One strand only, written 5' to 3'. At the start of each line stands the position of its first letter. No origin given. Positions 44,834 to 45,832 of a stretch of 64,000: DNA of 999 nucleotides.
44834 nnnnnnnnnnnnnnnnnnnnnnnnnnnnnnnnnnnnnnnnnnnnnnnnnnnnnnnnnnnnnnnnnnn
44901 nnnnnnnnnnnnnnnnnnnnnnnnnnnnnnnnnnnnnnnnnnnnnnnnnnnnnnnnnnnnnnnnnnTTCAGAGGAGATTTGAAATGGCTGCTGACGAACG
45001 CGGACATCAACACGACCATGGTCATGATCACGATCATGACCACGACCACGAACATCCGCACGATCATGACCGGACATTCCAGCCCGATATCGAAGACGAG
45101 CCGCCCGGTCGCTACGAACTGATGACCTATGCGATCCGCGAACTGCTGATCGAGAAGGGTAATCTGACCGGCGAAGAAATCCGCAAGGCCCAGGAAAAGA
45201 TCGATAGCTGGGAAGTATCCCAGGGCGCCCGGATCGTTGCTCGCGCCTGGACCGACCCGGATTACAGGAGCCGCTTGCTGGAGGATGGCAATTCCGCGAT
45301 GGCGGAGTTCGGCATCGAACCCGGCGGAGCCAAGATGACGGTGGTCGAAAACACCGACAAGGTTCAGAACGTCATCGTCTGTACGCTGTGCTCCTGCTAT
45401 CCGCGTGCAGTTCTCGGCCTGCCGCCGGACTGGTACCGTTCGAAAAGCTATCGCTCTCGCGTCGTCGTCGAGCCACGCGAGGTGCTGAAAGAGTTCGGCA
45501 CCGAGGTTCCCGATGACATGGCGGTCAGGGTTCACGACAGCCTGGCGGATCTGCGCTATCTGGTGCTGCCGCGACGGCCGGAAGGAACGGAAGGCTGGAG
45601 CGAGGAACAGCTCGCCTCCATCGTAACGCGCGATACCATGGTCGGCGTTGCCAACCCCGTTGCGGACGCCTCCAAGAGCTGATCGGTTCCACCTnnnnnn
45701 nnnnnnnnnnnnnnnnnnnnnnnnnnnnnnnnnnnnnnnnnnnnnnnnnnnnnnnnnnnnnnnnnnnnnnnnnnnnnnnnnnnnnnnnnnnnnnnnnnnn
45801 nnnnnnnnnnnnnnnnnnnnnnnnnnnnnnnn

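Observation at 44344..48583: Three-gene nitrile-hydratase-family enzyme (split beta, Co-type alpha) in an operon with an orphan Mo-hydroxylase large subunit and a CMD-family protein, with no activator gene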

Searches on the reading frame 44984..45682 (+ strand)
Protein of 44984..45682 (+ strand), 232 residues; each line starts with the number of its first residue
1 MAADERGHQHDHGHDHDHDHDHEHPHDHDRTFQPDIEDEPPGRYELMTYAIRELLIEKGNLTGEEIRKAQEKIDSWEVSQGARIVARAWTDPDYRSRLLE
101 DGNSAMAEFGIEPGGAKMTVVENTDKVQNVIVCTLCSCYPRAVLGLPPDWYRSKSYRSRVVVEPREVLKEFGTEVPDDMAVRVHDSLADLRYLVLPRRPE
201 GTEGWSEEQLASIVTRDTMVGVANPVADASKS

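Call 3: search_protein_families(library=pfam, proteins=[window:44984-45682:+], max_evalue=0.01)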
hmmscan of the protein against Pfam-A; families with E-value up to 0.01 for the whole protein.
window:44984-45682:+ (232 aa): 2 families
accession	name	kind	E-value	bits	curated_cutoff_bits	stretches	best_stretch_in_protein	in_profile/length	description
PF02979.21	NHase_alpha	-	9.5e-79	263.5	27.2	1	45-223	4-184/184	Nitrile hydratase, alpha chain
PF14407.11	Frankia_peptide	-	0.00026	21.6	48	0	83-122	4-43/63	Ribosomally synthesized peptide prototyped by Frankia Franean1_4349.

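Call 4: search_protein_families(library=ncbifam, proteins=[window:44984-45682:+], max_evalue=0.01)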
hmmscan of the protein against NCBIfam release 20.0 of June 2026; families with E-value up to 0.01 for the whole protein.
window:44984-45682:+ (232 aa): 6 families
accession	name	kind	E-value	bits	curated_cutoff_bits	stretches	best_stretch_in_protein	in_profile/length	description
TIGR01323.1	nitrile_alph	equivalog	6e-75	250.9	249.85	1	48-225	7-186/189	nitrile hydratase subunit alpha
TIGR03887.1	thiocyan_alph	equivalog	3.8e-65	219.5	291.45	1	44-226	6-198/200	thiocyanate hydrolase subunit gamma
TIGR03793.1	leader_NHLP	domain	6.3e-19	67.6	50.9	2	153-213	16-74/77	NHLP leader peptide family RiPP precursor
TIGR04351.1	TOMM_nitrile_2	subfamily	2.9e-11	42.8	65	1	82-112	3-33/48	TIGR04351 family putative TOMM peptide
NF038399.1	NH_RiPP_Os17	domain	5.5e-05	23.2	40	1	82-125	4-47/63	Os1348 family NHLP clan protein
TIGR03898.1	lanti_MRSA_kill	subfamily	0.0029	17.5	23.5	0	87-106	4-23/44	mersacidin/lichenicidin family type 2 lantibiotic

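Call 5: find_homologous_proteins(query=window:44984-45682:+)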
Query window:44984-45682:+ (232 aa): 8000 proteins with E <= 0.001 among 8000 candidates; the best 120 are listed.
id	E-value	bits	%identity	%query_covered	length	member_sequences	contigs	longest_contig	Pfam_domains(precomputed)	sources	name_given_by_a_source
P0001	9.1e-156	534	100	100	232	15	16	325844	PF02979.22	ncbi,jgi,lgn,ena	jgi:nitrile hydratase alpha subunit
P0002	2.1e-129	448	89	88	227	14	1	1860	PF14407.12,PF02979.22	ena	-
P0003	6.9e-127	440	87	88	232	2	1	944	PF14407.12,PF02979.22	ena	-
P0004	9.0e-126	436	87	84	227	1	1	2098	PF14407.12,PF02979.22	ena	-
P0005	1.6e-125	435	85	85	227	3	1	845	PF02979.22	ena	-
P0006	3.1e-125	434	87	84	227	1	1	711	PF02979.22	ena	-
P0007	8.4e-125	433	86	84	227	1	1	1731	PF02979.22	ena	-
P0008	1.2e-123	429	83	97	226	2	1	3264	PF02979.22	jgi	-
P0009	1.0e-122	426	84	84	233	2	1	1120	PF14407.12,PF02979.22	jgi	jgi:nitrile hydratase alpha subunit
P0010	1.2e-121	423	83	97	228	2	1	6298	PF14407.12,PF02979.22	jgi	-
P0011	4.6e-119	414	81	91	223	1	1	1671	PF14407.12,PF02979.22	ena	-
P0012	6.8e-119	413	80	97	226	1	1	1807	PF02979.22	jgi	jgi:nitrile hydratase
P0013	9.1e-117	407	82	84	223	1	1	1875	PF02979.22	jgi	jgi:nitrile hydratase alpha subunit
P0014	1.1e-116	406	81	91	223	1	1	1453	PF14407.12,PF02979.22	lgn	-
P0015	2.0e-116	405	80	85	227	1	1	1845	PF02979.22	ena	-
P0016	3.0e-116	405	82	84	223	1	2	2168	PF14407.12,PF02979.22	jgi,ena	-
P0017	1.8e-115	402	82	84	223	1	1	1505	PF14407.12,PF02979.22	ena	-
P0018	8.3e-115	400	79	97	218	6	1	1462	PF14407.12,PF02979.22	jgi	-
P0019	1.4e-114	399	78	90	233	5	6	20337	PF02979.22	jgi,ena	-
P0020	3.6e-114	398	77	91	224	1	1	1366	PF14407.12,PF02979.22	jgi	jgi:nitrile hydratase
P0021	3.1e-113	395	82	84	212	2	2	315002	PF14407.12,PF02979.22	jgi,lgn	jgi:nitrile hydratase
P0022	7.9e-113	394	77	91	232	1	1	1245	PF02979.22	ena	-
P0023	2.7e-112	392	73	98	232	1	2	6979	PF02979.22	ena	-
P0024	5.4e-112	391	74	97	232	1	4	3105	PF02979.22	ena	-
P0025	7.3e-112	390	72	98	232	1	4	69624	PF02979.22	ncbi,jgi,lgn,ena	ncbi:MAG: nitrile hydratase subunit alpha [Rhodospirillaceae bacterium]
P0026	1.8e-111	389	72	98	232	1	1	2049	PF02979.22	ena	-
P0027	1.9e-111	389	75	92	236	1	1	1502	PF02979.22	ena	-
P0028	2.0e-111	389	79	85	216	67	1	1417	PF02979.22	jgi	jgi:nitrile hydratase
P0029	3.1e-111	388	72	98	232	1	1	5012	PF02979.22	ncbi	-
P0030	3.4e-111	388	72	98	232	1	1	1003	PF14407.12,PF02979.22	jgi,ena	-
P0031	4.2e-111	388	72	98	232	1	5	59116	PF14407.12,PF02979.22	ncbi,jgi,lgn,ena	-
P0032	4.3e-111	388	72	98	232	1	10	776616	PF14407.12,PF02979.22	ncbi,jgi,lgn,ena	ncbi:MAG: nitrile hydratase subunit alpha [Rhodospirillaceae bacterium]|jgi:nitrile hydratase alpha 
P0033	4.4e-111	388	72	98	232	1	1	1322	PF14407.12,PF02979.22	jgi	jgi:nitrile hydratase alpha subunit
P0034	5.5e-111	388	72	98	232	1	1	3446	PF14407.12,PF02979.22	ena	-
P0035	5.7e-111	388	72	98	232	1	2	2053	PF02979.22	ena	-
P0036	5.9e-111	388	72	98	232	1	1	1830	PF02979.22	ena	-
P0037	8.8e-111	387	77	85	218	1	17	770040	PF14407.12,PF02979.22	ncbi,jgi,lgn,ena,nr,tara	ncbi:MAG: nitrile hydratase subunit alpha [Rhodospirillaceae bacterium]|nr:nitrile hydratase subunit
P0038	1.5e-110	386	71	98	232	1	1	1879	PF14407.12,PF02979.22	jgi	-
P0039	1.5e-110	386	71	98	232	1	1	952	PF14407.12,PF02979.22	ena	-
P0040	1.6e-110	386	71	98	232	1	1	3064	PF14407.12,PF02979.22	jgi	-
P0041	1.6e-110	386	71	98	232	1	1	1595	PF14407.12,PF02979.22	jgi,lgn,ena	-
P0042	1.7e-110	386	72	98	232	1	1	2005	PF02979.22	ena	-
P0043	1.8e-110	386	72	98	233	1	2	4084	PF02979.22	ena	-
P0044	2.5e-110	385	71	98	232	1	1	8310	PF14407.12,PF02979.22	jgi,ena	-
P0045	2.5e-110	385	71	98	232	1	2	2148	PF14407.12,PF02979.22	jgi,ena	-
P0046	2.7e-110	385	72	98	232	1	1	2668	PF14407.12,PF02979.22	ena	-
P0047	3.3e-110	385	78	84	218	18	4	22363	PF14407.12,PF02979.22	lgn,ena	-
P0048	3.4e-110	385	71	98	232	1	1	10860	PF14407.12,PF02979.22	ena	-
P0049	3.6e-110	385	71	98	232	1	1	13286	PF14407.12,PF02979.22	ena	-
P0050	3.7e-110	385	78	90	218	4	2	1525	PF14407.12,PF02979.22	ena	-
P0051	4.1e-110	385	71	98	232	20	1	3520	PF14407.12,PF02979.22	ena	-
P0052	5.0e-110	384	71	98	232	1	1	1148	PF14407.12,PF02979.22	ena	-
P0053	5.3e-110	384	71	98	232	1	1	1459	PF14407.12,PF02979.22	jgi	jgi:nitrile hydratase alpha subunit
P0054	5.6e-110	384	72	98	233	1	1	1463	PF02979.22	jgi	jgi:nitrile hydratase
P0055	6.2e-110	384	71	98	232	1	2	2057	PF02979.22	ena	-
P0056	6.7e-110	384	72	98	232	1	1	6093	PF02979.22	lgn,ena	-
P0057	9.7e-110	384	78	84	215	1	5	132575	PF14407.12,PF02979.22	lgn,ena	-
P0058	1.0e-109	383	72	98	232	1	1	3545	PF14407.12,PF02979.22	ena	-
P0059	1.0e-109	383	78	85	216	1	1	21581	PF14407.12,PF02979.22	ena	-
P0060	1.2e-109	383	71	98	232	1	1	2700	PF02979.22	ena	-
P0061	1.3e-109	383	74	96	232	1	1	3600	PF14407.12,PF02979.22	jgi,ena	-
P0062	1.4e-109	383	74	96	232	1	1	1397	PF14407.12,PF02979.22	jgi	-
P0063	1.5e-109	383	81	84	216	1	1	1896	PF14407.12,PF02979.22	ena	-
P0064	1.9e-109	383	79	89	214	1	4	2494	PF14407.12,PF02979.22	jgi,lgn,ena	jgi:nitrile hydratase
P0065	2.4e-109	382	71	98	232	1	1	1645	PF14407.12,PF02979.22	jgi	-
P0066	2.6e-109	382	77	84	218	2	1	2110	PF14407.12,PF02979.22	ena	-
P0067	3.5e-109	382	75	89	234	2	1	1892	PF14407.12,PF02979.22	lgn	-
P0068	3.9e-109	382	78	91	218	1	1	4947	PF14407.12,PF02979.22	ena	-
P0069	3.9e-109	382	76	87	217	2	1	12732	PF02979.22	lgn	-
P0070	4.5e-109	381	78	88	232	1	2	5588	PF14407.12,PF02979.22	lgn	-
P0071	4.9e-109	381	77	91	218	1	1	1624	PF14407.12,PF02979.22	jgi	-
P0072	7.2e-109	381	71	98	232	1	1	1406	PF02979.22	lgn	-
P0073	9.1e-109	380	78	85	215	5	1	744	PF14407.12,PF02979.22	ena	-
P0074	9.8e-109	380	76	87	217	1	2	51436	PF02979.22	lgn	-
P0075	1.1e-108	380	79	85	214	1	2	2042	PF14407.12,PF02979.22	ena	-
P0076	1.2e-108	380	79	85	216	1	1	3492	PF14407.12,PF02979.22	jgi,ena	-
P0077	1.7e-108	379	71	98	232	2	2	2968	PF02979.22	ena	-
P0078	2.0e-108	379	78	85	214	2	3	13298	PF02979.22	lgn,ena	-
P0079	2.1e-108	379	72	92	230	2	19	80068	PF02979.22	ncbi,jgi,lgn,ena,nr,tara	ncbi:MAG: nitrile hydratase subunit alpha [Rhodospirillaceae bacterium]|nr:nitrile hydratase subunit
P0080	2.6e-108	379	71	91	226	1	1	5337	PF02979.22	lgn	-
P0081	2.9e-108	379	76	84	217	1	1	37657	PF14407.12,PF02979.22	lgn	-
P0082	3.7e-108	378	74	85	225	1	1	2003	PF02979.22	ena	-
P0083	4.9e-108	378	79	85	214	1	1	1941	PF02979.22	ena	-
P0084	9.4e-108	377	76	84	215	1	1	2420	PF14407.12,PF02979.22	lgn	-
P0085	2.4e-107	376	75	84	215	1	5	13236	PF14407.12,PF02979.22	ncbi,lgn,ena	-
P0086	2.4e-107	376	75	84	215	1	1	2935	PF14407.12,PF02979.22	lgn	-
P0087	2.4e-107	376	71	97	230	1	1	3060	PF02979.22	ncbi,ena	-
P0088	3.5e-107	375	73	85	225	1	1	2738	PF02979.22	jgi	jgi:nitrile hydratase alpha subunit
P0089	3.6e-107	375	75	97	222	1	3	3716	PF02979.22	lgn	-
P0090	6.5e-107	374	73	84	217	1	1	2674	PF02979.22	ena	-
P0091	8.1e-107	374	73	84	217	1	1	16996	PF02979.22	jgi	jgi:nitrile hydratase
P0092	9.4e-107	374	74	84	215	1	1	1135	PF14407.12,PF02979.22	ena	-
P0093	1.2e-106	373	71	91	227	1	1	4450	PF02979.22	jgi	jgi:nitrile hydratase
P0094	1.6e-106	373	74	84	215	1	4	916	PF14407.12,PF02979.22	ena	-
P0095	3.2e-106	372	74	84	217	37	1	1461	PF14407.12,PF02979.22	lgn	-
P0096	4.5e-106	372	76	84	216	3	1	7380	PF02979.22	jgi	-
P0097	5.8e-106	371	74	84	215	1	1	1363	PF02979.22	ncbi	-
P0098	5.8e-106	371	76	85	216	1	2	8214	PF14407.12,PF02979.22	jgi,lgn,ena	-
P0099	7.9e-106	371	76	85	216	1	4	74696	PF02979.22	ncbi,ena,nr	ncbi:MAG: nitrile hydratase subunit alpha [Rhodospirillaceae bacterium]|nr:nitrile hydratase subunit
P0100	9.3e-106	370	76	84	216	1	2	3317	PF02979.22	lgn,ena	-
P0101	1.1e-105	370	74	85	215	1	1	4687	PF14407.12,PF02979.22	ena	-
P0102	1.1e-105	370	76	85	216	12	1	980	PF02979.22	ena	-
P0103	1.1e-105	370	76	84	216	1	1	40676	PF14407.12,PF02979.22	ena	-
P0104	1.1e-105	370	76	84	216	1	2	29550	PF14407.12,PF02979.22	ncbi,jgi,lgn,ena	-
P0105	1.3e-105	370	74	84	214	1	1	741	PF14407.12,PF02979.22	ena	-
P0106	1.4e-105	370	76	84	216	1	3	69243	PF14407.12,PF02979.22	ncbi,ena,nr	ncbi:MAG: nitrile hydratase subunit alpha [Pseudomonadota bacterium]|nr:nitrile hydratase subunit al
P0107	1.5e-105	370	76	84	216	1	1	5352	PF14407.12,PF02979.22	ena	-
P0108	1.6e-105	370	73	84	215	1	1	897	PF02979.22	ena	-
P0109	1.6e-105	370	73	84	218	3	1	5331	PF14407.12,PF02979.22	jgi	jgi:nitrile hydratase alpha subunit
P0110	1.6e-105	370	73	85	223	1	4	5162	PF02979.22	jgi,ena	jgi:nitrile hydratase alpha subunit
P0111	3.5e-105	369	76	84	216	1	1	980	PF14407.12,PF02979.22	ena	-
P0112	4.6e-105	368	74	84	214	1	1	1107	PF14407.12,PF02979.22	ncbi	-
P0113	5.6e-105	368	76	85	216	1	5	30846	PF02979.22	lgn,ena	-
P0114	5.9e-105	368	73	85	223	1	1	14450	PF02979.22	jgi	jgi:nitrile hydratase alpha subunit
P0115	7.7e-105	367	74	85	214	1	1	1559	PF02979.22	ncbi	-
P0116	8.2e-105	367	75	85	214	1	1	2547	PF14407.12,PF02979.22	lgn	-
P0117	8.4e-105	367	74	84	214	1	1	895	PF14407.12,PF02979.22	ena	-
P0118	1.6e-104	366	74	84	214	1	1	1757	PF02979.22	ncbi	-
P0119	2.3e-104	366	72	84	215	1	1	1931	PF02979.22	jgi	jgi:nitrile hydratase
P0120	3.5e-104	365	76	85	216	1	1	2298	PF02979.22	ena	-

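Call 6: find_encoding_contigs(protein=window:44984-45682:+, flank=10000, max_places=6)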
Protein window:44984-45682:+ (232 aa): 23 contigs read that carry it; 6 places shown.
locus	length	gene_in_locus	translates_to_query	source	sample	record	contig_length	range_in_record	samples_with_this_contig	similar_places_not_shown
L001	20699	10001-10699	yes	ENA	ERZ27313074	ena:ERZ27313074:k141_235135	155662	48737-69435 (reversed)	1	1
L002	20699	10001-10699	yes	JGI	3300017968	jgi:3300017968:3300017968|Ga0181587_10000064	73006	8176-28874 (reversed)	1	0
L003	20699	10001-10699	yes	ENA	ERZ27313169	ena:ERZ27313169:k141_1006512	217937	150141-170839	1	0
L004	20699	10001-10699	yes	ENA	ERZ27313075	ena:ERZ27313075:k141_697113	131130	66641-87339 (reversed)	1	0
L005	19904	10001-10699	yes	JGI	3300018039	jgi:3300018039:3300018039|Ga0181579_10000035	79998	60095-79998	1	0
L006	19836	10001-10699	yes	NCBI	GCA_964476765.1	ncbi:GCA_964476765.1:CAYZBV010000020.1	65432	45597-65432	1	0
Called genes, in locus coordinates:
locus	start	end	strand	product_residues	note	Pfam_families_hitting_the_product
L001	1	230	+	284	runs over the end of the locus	PF02668:TauD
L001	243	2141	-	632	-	PF01261:AP_endonuc_2, PF00903:Glyoxalase (faint), PF14696:Glyoxalase_5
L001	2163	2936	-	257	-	PF00596:Aldolase_II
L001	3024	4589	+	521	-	PF00884:Sulfatase, PF01663:Phosphodiest (weak), PF16347:SGSH_C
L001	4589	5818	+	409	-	PF07690:MFS_1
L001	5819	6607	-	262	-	PF02798:GST_N, PF13409:GST_N_2, PF13417:GST_N_3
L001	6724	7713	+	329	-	PF12974:Phosphonate-bd (weak)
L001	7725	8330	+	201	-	PF02627:CMD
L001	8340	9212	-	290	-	PF20434:BD-FAE, PF07859:Abhydrolase_3, PF00135:COesterase (weak)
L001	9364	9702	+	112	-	PF21006:NHase_beta_N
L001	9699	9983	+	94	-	PF02211:NHase_beta_C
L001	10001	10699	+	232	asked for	PF02979:NHase_alpha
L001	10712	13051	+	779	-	PF01315:Ald_Xan_dh_C, PF02738:MoCoBD_1, PF20256:MoCoBD_2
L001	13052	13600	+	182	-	PF02627:CMD (weak)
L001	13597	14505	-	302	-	PF00892:EamA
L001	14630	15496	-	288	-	-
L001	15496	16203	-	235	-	PF00857:Isochorismatase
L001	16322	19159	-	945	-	PF00672:HAMP, PF00512:HisKA, PF02518:HATPase_c, PF00072:Response_reg, PF01627:Hpt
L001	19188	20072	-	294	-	PF09459:EB_dh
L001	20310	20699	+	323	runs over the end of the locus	PF00248:Aldo_ket_red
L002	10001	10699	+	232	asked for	PF02979:NHase_alpha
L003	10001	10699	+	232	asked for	PF02979:NHase_alpha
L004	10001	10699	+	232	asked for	PF02979:NHase_alpha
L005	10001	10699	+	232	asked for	PF02979:NHase_alpha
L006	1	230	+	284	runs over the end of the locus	PF02668:TauD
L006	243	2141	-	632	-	PF01261:AP_endonuc_2, PF00903:Glyoxalase (faint), PF14696:Glyoxalase_5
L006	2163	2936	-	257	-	PF00596:Aldolase_II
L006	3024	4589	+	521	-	PF00884:Sulfatase, PF01663:Phosphodiest (weak), PF16347:SGSH_C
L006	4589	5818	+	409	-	PF07690:MFS_1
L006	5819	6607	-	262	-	PF02798:GST_N, PF13409:GST_N_2, PF13417:GST_N_3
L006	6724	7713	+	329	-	PF12974:Phosphonate-bd (weak)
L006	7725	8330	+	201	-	PF02627:CMD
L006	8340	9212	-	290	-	PF20434:BD-FAE, PF07859:Abhydrolase_3, PF00135:COesterase (weak)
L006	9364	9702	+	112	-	PF21006:NHase_beta_N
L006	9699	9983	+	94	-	PF02211:NHase_beta_C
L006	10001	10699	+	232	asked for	PF02979:NHase_alpha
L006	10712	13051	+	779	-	PF01315:Ald_Xan_dh_C, PF02738:MoCoBD_1, PF20256:MoCoBD_2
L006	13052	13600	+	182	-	PF02627:CMD (weak)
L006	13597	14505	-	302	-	PF00892:EamA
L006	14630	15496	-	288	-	-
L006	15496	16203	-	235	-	PF00857:Isochorismatase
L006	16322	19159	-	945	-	PF00672:HAMP, PF00512:HisKA, PF02518:HATPase_c, PF00072:Response_reg, PF01627:Hpt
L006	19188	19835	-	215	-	?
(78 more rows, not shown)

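Call 7: find_encoding_contigs(protein=P0032, flank=8000, max_places=2)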
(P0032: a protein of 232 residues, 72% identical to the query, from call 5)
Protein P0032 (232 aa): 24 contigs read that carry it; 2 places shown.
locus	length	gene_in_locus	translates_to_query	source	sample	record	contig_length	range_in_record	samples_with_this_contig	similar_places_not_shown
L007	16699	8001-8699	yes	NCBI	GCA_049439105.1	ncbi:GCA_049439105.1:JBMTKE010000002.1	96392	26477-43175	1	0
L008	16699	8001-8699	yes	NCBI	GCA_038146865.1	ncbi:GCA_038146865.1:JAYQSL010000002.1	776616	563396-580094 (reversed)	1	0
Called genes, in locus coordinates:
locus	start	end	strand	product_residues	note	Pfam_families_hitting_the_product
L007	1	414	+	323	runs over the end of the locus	-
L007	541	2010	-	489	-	PF00890:FAD_binding_2, PF01266:DAO (weak), PF03486:HI0933_like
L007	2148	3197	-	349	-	PF00296:Bac_luciferase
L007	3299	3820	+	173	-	PF25084:LbH_EIF2B (weak), PF25087:GMPPB_C (weak), PF00132:Hexapep (weak)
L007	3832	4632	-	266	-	PF02798:GST_N, PF13409:GST_N_2, PF13417:GST_N_3, PF13410:GST_C_2, PF14497:GST_C_3 (weak), PF00043:GST_C (weak)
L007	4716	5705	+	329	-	PF12974:Phosphonate-bd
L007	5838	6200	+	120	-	PF02627:CMD (weak)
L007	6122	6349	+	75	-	-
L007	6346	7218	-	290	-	PF20434:BD-FAE, PF07859:Abhydrolase_3, PF00135:COesterase (weak)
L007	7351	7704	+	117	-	PF21006:NHase_beta_N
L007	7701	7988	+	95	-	PF02211:NHase_beta_C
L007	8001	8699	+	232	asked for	PF02979:NHase_alpha, PF14407:Frankia_peptide (faint)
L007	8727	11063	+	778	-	PF01315:Ald_Xan_dh_C, PF02738:MoCoBD_1, PF20256:MoCoBD_2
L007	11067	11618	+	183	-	-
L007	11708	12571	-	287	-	-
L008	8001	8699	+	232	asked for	PF02979:NHase_alpha, PF14407:Frankia_peptide (faint)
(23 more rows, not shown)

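Call 8: find_encoding_contigs(protein=P0037, flank=8000, max_places=2)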
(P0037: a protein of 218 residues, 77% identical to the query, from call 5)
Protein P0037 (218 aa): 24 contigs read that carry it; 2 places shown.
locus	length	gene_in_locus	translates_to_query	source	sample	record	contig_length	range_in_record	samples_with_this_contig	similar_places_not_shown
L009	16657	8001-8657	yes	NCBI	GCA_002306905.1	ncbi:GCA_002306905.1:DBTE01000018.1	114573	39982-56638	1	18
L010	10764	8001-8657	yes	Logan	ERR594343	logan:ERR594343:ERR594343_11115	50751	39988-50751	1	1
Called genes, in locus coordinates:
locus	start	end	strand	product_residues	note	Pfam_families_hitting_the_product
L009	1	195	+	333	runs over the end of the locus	PF02423:OCD_Mu_crystall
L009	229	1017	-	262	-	PF02798:GST_N, PF13409:GST_N_2, PF13417:GST_N_3, PF13410:GST_C_2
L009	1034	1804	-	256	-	PF00596:Aldolase_II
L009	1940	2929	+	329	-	PF12974:Phosphonate-bd (weak)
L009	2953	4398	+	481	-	PF00171:Aldedh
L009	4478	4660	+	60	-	PF09489:CbtB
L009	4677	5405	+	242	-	PF09490:CbtA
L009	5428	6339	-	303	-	PF09084:NMT1, PF13379:NMT1_2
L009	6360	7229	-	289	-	PF20434:BD-FAE, PF07859:Abhydrolase_3, PF00135:COesterase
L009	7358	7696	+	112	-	PF21006:NHase_beta_N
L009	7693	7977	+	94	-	PF02211:NHase_beta_C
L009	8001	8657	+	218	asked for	PF02979:NHase_alpha, PF14407:Frankia_peptide (faint)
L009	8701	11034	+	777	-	PF01315:Ald_Xan_dh_C, PF02738:MoCoBD_1, PF20256:MoCoBD_2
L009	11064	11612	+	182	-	PF02627:CMD (weak)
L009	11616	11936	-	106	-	PF07978:NIPSNAP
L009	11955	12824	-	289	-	PF01522:Polysacc_deac_1 (weak)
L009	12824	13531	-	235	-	PF00857:Isochorismatase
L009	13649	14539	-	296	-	-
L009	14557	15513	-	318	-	PF00263:Secretin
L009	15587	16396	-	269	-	PF00515:TPR_1 (faint), PF07719:TPR_2 (faint), PF13432:TPR_16 (faint), PF13414:TPR_11 (faint)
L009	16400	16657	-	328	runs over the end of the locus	PF16868:NMT1_3, PF09084:NMT1 (weak)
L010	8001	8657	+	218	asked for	PF02979:NHase_alpha, PF14407:Frankia_peptide (faint)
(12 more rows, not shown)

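Call 9: find_encoding_contigs(protein=P0021, flank=8000, max_places=2)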
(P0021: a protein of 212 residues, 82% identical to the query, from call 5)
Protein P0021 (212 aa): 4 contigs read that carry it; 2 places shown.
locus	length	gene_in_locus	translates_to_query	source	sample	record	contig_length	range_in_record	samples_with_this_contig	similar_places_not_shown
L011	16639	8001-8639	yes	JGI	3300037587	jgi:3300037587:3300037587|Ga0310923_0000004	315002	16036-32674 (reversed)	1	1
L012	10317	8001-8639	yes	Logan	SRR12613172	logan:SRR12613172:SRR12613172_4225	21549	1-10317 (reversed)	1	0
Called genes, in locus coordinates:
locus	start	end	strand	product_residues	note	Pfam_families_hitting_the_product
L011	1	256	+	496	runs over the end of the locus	PF01943:Polysacc_synt, PF13440:Polysacc_synt_3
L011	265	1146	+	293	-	PF00753:Lactamase_B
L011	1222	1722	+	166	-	PF06052:3-HAO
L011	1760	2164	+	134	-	PF01042:Ribonuc_L-PSP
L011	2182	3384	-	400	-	PF08028:Acyl-CoA_dh_2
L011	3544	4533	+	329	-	PF12974:Phosphonate-bd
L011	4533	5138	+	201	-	PF02627:CMD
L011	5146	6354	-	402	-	PF00070:Pyr_redox (faint), PF01266:DAO (faint), PF07992:Pyr_redox_2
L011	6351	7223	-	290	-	PF20434:BD-FAE, PF07859:Abhydrolase_3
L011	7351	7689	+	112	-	PF21006:NHase_beta_N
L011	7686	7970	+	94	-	PF02211:NHase_beta_C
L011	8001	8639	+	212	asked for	PF02979:NHase_alpha, PF14407:Frankia_peptide (faint)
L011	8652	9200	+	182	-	-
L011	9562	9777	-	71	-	-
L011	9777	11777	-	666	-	PF06808:DctM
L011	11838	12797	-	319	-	PF16868:NMT1_3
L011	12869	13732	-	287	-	-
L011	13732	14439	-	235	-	PF00857:Isochorismatase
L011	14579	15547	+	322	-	PF00248:Aldo_ket_red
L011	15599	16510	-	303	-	PF00561:Abhydrolase_1, PF12146:Hydrolase_4, PF12697:Abhydrolase_6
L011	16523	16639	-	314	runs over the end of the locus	PF00561:Abhydrolase_1, PF12146:Hydrolase_4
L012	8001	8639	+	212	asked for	PF02979:NHase_alpha, PF14407:Frankia_peptide (faint)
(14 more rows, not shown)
